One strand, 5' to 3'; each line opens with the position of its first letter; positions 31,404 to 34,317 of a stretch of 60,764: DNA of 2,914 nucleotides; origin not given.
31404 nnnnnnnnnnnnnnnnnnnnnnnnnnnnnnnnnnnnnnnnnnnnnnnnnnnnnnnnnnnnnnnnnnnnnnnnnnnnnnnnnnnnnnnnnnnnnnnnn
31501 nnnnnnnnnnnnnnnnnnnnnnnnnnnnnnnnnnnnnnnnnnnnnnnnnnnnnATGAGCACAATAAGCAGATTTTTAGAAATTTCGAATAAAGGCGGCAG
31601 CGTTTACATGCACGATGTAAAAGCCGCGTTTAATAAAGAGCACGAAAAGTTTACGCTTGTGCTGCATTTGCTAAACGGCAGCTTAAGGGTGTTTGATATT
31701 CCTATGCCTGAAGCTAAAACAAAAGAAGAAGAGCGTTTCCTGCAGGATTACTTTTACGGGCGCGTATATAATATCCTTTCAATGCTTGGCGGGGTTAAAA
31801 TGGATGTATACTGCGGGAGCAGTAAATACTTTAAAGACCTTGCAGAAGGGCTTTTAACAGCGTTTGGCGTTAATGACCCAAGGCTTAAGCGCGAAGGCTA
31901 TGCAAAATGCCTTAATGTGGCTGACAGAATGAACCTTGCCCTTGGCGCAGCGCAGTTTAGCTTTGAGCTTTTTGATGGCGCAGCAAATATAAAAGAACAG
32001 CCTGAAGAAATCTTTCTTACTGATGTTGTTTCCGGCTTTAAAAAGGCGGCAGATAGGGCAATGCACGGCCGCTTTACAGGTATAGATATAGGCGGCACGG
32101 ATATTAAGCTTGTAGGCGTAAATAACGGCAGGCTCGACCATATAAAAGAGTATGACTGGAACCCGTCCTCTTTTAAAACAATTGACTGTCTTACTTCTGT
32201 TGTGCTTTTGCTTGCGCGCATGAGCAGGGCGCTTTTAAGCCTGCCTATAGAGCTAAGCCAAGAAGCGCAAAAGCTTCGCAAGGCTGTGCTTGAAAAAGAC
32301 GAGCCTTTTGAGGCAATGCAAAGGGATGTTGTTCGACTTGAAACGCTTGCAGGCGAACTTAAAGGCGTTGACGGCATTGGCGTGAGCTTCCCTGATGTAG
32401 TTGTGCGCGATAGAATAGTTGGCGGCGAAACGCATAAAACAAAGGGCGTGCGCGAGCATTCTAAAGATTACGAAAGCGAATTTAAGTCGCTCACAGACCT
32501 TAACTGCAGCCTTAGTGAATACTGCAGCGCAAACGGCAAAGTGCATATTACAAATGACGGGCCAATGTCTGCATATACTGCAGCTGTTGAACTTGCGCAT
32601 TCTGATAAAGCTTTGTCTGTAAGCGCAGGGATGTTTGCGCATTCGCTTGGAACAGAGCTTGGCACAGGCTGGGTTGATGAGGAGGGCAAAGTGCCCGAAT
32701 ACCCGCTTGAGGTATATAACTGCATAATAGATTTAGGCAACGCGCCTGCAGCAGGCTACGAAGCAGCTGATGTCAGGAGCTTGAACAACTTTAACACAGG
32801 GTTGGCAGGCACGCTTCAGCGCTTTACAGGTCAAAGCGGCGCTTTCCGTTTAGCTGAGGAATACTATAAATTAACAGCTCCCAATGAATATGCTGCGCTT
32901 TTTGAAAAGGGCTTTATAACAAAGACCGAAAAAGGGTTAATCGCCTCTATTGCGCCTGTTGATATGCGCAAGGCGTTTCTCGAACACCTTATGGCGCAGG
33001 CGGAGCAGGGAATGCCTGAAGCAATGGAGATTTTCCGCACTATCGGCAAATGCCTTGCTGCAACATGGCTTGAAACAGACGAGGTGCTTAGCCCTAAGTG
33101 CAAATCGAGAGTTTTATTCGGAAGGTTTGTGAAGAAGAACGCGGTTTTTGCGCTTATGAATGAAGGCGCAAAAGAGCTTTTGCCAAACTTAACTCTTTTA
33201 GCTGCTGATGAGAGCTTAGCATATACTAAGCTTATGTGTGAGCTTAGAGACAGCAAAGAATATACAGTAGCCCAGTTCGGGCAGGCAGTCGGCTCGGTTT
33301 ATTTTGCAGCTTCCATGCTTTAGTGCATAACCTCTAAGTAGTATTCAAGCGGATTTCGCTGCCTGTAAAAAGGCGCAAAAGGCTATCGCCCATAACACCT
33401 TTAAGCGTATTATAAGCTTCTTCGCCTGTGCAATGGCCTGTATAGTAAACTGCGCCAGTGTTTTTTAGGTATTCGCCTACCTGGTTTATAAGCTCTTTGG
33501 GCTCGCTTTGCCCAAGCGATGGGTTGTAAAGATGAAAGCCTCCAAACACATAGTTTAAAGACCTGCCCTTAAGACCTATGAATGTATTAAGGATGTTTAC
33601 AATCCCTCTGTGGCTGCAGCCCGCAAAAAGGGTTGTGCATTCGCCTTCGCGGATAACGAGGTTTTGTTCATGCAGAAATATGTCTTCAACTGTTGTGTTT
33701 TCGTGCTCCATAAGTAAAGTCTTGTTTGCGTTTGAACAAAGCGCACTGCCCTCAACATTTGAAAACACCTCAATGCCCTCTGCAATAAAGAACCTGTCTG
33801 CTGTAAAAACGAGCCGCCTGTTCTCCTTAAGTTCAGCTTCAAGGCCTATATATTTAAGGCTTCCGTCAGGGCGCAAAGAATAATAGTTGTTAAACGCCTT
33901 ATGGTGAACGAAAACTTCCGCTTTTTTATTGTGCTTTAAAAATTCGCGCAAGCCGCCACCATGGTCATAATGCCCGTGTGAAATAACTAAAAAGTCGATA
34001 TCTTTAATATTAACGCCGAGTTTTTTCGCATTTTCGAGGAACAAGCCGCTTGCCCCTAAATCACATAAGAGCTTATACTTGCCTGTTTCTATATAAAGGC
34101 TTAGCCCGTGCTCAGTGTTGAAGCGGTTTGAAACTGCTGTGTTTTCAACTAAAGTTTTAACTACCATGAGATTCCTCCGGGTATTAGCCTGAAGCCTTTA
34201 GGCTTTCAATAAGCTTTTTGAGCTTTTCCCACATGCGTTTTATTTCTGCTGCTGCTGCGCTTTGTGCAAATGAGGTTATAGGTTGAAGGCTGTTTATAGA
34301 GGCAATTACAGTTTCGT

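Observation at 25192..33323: Orphan glycyl radical eliminase operon in a sugar-catabolic neighbourhood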

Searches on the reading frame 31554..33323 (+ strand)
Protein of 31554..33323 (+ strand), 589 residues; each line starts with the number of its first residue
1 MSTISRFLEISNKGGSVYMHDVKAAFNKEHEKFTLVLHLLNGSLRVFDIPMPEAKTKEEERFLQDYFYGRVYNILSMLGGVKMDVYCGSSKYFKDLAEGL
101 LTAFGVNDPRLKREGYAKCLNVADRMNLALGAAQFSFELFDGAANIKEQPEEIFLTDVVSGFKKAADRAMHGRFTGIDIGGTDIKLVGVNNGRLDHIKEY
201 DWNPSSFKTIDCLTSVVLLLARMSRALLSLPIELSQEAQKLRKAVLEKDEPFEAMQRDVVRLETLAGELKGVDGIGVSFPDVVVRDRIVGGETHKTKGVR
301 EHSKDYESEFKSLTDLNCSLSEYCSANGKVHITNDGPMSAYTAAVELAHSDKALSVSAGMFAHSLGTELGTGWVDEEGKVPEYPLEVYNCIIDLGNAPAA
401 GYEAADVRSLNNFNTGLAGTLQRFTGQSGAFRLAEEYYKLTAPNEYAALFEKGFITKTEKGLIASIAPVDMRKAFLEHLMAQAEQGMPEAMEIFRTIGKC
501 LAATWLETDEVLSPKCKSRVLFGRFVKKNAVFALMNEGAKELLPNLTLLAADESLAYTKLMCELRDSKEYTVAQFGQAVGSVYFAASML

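Call 4: search_protein_families(library=pfam, proteins=[window:31554-33323:+])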
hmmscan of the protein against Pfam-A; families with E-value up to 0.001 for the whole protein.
window:31554-33323:+ (589 aa): 0 families

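Call 5: search_protein_families(library=ncbifam, proteins=[window:31554-33323:+])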
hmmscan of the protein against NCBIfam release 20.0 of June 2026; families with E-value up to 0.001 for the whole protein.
window:31554-33323:+ (589 aa): 0 families

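Call 11: search_solved_structures(query=window:31554-33323:+, max_evalue=10)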
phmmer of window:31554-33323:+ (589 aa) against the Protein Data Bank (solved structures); distinct sequences matched with E-value up to 10: 3.
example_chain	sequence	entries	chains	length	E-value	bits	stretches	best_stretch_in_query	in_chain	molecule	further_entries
8j5k_6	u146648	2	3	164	0.7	11.5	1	42-76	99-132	FCPII-H1, fucoxanthin chlorophyll a/c binding protein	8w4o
1hux_A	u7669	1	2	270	0.86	11.2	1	174-300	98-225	ACTIVATOR OF (R)-2-HYDROXYGLUTARYL-COA DEHYDRATASE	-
1vlk_A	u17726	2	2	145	1.1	10.9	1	445-503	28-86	VIRAL INTERLEUKIN-10 | Viral interleukin-10 homolog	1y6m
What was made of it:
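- Tried and rejected: I considered an HgdC-type ATPase because of a weak 1hux hit (E = 0.86, call 11) and PF01869 flags.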

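Call 13: search_protein_families(library=pfam, proteins=[window:31554-33323:+], max_evalue=10)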
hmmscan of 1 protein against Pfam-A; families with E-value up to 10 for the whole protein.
window:31554-33323:+ (589 aa): 0 families

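Call 27: find_homologous_proteins(query=window:31554-33323:+, max_evalue=0.00001)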
Query window:31554-33323:+ (589 aa): 1195 proteins with E <= 0.00001 among 8000 candidates; the best 120 are listed.
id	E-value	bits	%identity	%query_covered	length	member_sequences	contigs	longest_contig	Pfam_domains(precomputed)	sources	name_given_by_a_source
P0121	0.0e+0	1274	96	100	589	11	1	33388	-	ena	-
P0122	0.0e+0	1053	79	100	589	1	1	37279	-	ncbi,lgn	-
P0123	6.2e-255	865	66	100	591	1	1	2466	-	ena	-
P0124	1.6e-217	742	58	100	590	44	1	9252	-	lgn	-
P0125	2.8e-217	741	57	100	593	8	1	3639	-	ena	-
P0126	5.2e-217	740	57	100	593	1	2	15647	-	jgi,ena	-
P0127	4.6e-215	733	57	100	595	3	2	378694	-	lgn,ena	-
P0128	2.1e-214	731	58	100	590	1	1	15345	-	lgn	-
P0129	3.8e-214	730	59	100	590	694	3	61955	-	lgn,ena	-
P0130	6.5e-214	730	57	100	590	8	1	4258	-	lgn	-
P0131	1.5e-211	722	55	100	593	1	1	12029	-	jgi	jgi:hypothetical protein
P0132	4.0e-211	720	56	100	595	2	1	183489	-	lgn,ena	-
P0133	2.6e-208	711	57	99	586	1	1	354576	-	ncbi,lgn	-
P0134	5.0e-207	707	55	100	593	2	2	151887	-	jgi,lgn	jgi:predicted NBD/HSP70 family sugar kinase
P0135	2.6e-206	705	55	100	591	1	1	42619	-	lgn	-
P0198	9.4e-166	571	49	99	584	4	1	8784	PF01869.27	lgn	-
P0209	1.5e-164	567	47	97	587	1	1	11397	PF01869.27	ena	-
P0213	3.2e-164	566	48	99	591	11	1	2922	PF01869.27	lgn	-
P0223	4.7e-163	562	48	100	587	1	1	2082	PF01869.27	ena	-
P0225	5.9e-163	561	48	98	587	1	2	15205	PF01869.27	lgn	-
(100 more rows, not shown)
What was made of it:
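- A few homologues carry a weak BadF/BadG/BcrA/BcrD hit, PF01869 (call 27).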

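Call 36: predict_structure(alignment_id=A1)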
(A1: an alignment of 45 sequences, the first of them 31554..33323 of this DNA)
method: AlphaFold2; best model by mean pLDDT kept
length: 589 residues; sequences in the alignment: 45
mean_pLDDT: 92.0   pTM: 0.91
mean pLDDT of the five models: 92.0, 90.1, 89.9, 88.9, 87.6
residues with pLDDT >= 90: 442; 70-90: 137; 50-70: 10; < 50: 0
segments of 3 or more residues with pLDDT < 50: none
pLDDT, mean of each block of 10 residues (from residue 1): 92 96 95 95 92 95 97 96 94 95 94 92 91 95 80 75 96 95 93 95 89 95 97 92 93 95 94 95 89 81 85 92 97 93 97 92 78 91 87 95 93 91 89 94 96 93 88 91 96 96 93 91 82 95 93 91 91 91 97
secondary structure, 60 per line:
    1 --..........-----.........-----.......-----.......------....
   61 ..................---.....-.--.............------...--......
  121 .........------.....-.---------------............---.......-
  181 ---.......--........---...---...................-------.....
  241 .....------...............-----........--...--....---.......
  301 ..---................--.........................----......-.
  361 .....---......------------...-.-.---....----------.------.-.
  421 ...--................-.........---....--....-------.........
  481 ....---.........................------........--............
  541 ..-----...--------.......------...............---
elements in order: H3-12 H19-26 E32-38 E44-50 H57-78 E82-86 H91-103 H115-129 E136-140 H158-169 E173-179 E184-190 E193-200 H210-228 H236-245 H252-266 E272-279 E282-284 E287-290 H294-302 H306-321 E324-334 H335-348 H353-358 E360-365 E369-374 H397-400 H426-441 H443-451 E455-458 E461-464 H472-484 H488-512 E519-523 H529-542 E548-550 H559-565 H572-586
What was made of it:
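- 32058..33323 (+): ROK-like ASKHA kinase core of the 589-aa protein. Predicted ATP-dependent anhydrohexitol 6-kinase. The whole gene is 31554-33323, and its start overlaps the activase stop (ATGA). AlphaFold2 pLDDT 92 (call 36).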

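Call 40: fold_search(model_id=the predicted structure, library=pdb)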
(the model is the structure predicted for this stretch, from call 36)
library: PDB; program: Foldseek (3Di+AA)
matches with E <= 10: 1107; with E <= 0.001: 108
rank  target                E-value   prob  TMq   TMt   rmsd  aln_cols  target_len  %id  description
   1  2qm1_B                1.0e-10  1.00  0.40  0.67   8.4       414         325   15  Crystal structure of glucokinase from Enterococcus faecalis (released 2007-07-31)
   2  2yhw                  5.7e-10  1.00  0.40  0.69   6.3       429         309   14  High-resolution crystal structures of N-Acetylmannosamine kinase: Insights about substrate specificity, activity and inh (released 2012-02-29)
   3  7p7w_BBB              1.2e-09  1.00  0.40  0.71   5.6       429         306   14  N-acetylglucosamine kinase from Plesiomonas shigelloides compexed with alpha-N-acetylglucosamine and ADP (released 2022-08-03)
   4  3vgk_B                2.1e-09  1.00  0.39  0.68   6.7       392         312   16  Crystal structure of a ROK family glucokinase from Streptomyces griseus (released 2011-12-07)
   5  2yhy                  2.1e-09  1.00  0.39  0.68   6.6       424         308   14  Structure of N-Acetylmannosamine kinase in complex with N- acetylmannosamine and ADP (released 2012-02-29)
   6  2gup_A                2.4e-09  1.00  0.36  0.67   7.1       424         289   12  Structural Genomics, the crystal structure of a ROK family protein from Streptococcus pneumoniae TIGR4 in complex with (released 2006-05-30)
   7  7p9l_AAA              3.1e-09  1.00  0.38  0.68   6.3       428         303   14  N-acetylglucosamine kinase from Plesiomonas shigelloides compexed with alpha-N-acetylglucosamine-6-phosphate (released 2022-08-10)
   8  3vgk_C                3.2e-09  1.00  0.38  0.67   5.9       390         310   16  Crystal structure of a ROK family glucokinase from Streptomyces griseus (released 2011-12-07)
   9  3vgk_A                6.8e-09  1.00  0.39  0.68   5.8       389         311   15  Crystal structure of a ROK family glucokinase from Streptomyces griseus (released 2011-12-07)
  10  3r8e                  7.9e-09  1.00  0.34  0.61   9.2       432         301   14  Crystal structure of a putative sugar kinase (CHU_1875) from Cytophaga hutchinsonii ATCC 33406 at 1.65 A resolution (released 2011-05-18)
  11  5f7q_C                9.2e-09  1.00  0.35  0.49  18.6       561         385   11  ROK repressor Lmo0178 from Listeria monocytogenes bound to operator (released 2016-09-07)
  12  7p7i_AAA              9.6e-09  1.00  0.33  0.58   7.8       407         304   15  Native structure of N-acetylglucosamine kinase from Plesiomonas shigelloides (released 2022-07-27)
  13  6q27_A                1.1e-08  1.00  0.36  0.69   7.8       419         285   14  N-acetylmannosamine kinase with N-acetylmannosamine from Staphylococcus aureus (released 2020-01-22)
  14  7p7i_BBB              1.1e-08  1.00  0.36  0.62   6.1       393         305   15  Native structure of N-acetylglucosamine kinase from Plesiomonas shigelloides (released 2022-07-27)
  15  6q26_A                1.1e-08  1.00  0.36  0.68   8.4       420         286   14  N-Acetylmannosamine kinase from Staphylococcus aureus (released 2020-01-22)
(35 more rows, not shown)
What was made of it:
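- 32058..33323 (+): Foldseek finds ROK glucokinase, ManNAc kinase and GlcNAc kinase, E down to 1e-10, target-normalised TM-score 0.67-0.71 (call 40).
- The ROK family includes non-catalytic regulators (call 40 lists ROK repressors).
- Tried and rejected: I rejected it because the fold and motif matches are to ROK kinases (call 40).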

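Call 56: find_related_loci(query=A1, collection=metagenome_contigs, flank=7000)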
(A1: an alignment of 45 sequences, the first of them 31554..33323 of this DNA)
Query A1 (589 aa) in metagenome_contigs; peptide patterns used: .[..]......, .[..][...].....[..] (x = any residue, [..] = any of these).
600 stretches matched a pattern (row limit reached: there are more); 332 encode a relative of the query (tblastn E <= 1e-3); the best 80 are kept; 80 distinct loci.
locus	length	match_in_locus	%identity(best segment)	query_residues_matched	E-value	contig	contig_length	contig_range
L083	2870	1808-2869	96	1-354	0e+0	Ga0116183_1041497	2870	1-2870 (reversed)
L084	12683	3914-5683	59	1-589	0e+0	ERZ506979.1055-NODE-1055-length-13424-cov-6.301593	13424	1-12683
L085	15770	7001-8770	59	1-589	0e+0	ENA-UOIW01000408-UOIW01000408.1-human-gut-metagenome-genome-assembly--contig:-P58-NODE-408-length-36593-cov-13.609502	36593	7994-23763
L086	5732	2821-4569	50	4-589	0e+0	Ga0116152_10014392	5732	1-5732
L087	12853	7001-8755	49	2-589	9e-179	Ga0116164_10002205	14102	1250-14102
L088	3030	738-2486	48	4-585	0e+0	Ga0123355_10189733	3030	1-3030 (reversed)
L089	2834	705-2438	49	4-589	0e+0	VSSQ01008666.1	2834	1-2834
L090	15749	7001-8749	48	4-589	4e-175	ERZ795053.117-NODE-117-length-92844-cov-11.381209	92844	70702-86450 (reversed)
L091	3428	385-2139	47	1-587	0e+0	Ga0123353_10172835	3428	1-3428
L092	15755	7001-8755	48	4-589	1e-174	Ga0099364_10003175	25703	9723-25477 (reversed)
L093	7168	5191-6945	48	2-589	5e-175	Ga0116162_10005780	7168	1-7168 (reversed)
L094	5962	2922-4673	48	2-589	5e-175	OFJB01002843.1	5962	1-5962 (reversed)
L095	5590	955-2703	48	4-589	3e-175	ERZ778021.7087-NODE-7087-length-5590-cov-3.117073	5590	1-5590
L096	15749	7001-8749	48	4-589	5e-172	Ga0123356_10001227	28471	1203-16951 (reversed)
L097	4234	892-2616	47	4-580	1e-177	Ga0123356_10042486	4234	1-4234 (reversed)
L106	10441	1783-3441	43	4-589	3e-151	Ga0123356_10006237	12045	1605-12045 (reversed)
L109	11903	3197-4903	42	4-586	3e-148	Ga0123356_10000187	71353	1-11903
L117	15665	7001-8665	41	4-585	1e-141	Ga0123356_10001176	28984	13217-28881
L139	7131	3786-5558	42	7-585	8e-135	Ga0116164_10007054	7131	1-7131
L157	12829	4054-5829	44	7-584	2e-132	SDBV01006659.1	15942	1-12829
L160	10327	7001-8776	44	7-584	9e-132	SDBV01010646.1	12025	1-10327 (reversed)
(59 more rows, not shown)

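Call 62: search_protein_families(library=pfam, proteins=[L106:3533-4921:+, L117:11548-13071:-, L160:5894-6961:+, L117:5047-6318:+, L139:1794-2807:+, L109:425-1090:+, L109:2451-3140:+, L139:5595-6995:+, L157:5866-6699:-, L085:9064-10668:+], max_evalue=0.00001)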
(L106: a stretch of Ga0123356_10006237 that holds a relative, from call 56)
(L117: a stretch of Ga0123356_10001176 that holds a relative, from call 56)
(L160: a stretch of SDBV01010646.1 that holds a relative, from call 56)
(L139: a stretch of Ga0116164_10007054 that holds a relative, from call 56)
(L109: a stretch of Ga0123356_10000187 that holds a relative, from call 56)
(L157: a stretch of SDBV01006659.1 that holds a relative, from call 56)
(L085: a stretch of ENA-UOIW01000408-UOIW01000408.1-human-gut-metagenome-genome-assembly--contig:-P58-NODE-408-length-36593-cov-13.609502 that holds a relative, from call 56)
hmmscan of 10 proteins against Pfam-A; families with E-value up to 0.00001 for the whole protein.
L106:3533-4921:+ (462 aa): 1 family
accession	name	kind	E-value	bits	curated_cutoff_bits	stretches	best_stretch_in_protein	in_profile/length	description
PF04294.18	VanW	-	8.9e-46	155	27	1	313-441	2-130/130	VanW like protein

L117:11548-13071:- (507 aa): 1 family
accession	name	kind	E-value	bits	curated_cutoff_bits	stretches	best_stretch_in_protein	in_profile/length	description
PF01522.26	Polysacc_deac_1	-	1.1e-28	100.1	23.1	1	301-421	3-123/124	Polysaccharide deacetylase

L160:5894-6961:+ (355 aa): 1 family
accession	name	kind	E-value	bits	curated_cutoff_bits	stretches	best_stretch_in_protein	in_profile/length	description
PF02685.22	Glucokinase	-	6.9e-61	206.4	22.1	1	17-350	1-311/314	Glucokinase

L117:5047-6318:+ (423 aa): 6 families
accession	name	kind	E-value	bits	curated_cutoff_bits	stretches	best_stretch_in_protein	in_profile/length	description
PF01071.24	GARS_A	-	2.4e-72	243.3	27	1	100-288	1-194/194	Phosphoribosylglycinamide synthetase, ATP-grasp (A) domain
PF02844.21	GARS_N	-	2.6e-32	112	29.5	1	1-99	1-100/100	Phosphoribosylglycinamide synthetase, N domain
PF02843.22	GARS_C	-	2.6e-27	95.4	34.8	1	323-420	1-90/92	Phosphoribosylglycinamide synthetase, C domain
PF02786.22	CPSase_L_D2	-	1.7e-07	31.4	19.8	1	102-189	2-91/211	Carbamoyl-phosphate synthase L chain, ATP binding domain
PF02222.28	ATP-grasp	-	1.2e-06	28.8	27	1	108-196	2-86/179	ATP-grasp domain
PF02655.19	ATP-grasp_3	-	8.3e-06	26.4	23.2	0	135-284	30-158/160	ATP-grasp domain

L139:1794-2807:+ (337 aa): 1 family
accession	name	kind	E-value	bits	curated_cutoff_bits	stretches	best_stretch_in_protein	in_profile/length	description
PF01208.23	URO-D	-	7.6e-14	51.9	23.9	1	86-327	92-340/346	Uroporphyrinogen decarboxylase (URO-D)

L109:425-1090:+ (221 aa): 1 family
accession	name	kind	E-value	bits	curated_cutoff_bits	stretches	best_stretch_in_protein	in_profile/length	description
PF00551.24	Formyl_trans_N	-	1.2e-43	149.4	26.1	1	24-202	2-181/181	Formyl transferase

L109:2451-3140:+ (229 aa): 1 family
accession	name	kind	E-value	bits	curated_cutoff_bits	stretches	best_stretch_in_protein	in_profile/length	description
PF01259.24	SAICAR_synt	-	5.7e-36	124.9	20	1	4-213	2-199/233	SAICAR synthetase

L139:5595-6995:+ (466 aa): 1 family
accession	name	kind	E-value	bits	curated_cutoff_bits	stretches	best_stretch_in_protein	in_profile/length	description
PF00480.26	ROK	-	8.3e-08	32.5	22.9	1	155-434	2-269/294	ROK family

L157:5866-6699:- (277 aa): 1 family
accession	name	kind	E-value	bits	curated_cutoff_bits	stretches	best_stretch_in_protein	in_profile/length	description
PF02540.23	NAD_synthase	-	2.6e-06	27.2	21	1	18-85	19-86/242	NAD synthase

L085:9064-10668:+ (534 aa): 3 families
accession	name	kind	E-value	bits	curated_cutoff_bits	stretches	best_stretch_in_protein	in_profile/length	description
PF06580.19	His_kinase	-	6.1e-15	55.7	25.2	1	338-418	2-81/81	Histidine kinase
PF03924.19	CHASE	-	4.8e-11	43.2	25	1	137-224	66-162/189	CHASE domain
PF02518.31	HATPase_c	-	1.2e-08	35.8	26.4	1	436-525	6-109/111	Histidine kinase-, DNA gyrase B-, and HSP90-like ATPase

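Call 78: search_protein_representatives(protein=window:31554-33323:+)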
Query: 589 residues. Proteins with E-value up to 0.001 (for the whole library): 301; up to 1e-10: 196; up to 1e-30: 112. The best 150 are listed.
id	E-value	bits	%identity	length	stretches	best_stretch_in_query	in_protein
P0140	3.2e-179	613.5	49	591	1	2-588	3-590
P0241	4.6e-161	553.5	48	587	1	4-589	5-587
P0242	1.2e-145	502.7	45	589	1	13-587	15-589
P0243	1.5e-137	475.9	54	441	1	162-588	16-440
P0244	2.1e-137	475.4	46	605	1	4-587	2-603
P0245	7.4e-135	467.0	46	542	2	269-585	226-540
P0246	2.5e-133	462.0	44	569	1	4-586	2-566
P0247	1.6e-132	459.3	42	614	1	6-585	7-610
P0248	5.6e-130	450.9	42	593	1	1-587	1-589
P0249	4.4e-128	444.7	41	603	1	1-585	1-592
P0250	1.7e-127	442.7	45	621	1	5-586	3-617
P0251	6.3e-127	440.9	43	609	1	15-585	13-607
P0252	3.6e-126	438.4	41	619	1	3-586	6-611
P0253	5.7e-125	434.4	45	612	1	16-587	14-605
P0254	7.8e-124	430.6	41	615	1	4-585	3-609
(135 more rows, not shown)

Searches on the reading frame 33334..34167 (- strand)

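Call 4: search_protein_families(library=pfam, proteins=[window:33334-34167:-])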
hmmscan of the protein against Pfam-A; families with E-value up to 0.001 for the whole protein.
window:33334-34167:- (277 aa): 3 families
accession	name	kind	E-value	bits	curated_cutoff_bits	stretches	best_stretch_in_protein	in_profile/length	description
PF00753.33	Lactamase_B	-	4.9e-12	46.6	22.7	1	21-93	6-80/196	Metallo-beta-lactamase superfamily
PF12706.13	Lactamase_B_2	-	1e-05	25.7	27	1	50-91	24-66/200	Beta-lactamase superfamily domain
PF23023.1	Anti-Pycsar_Apyc1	-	0.00061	19.8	50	1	26-79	25-76/250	Anti-Pycsar protein Apyc1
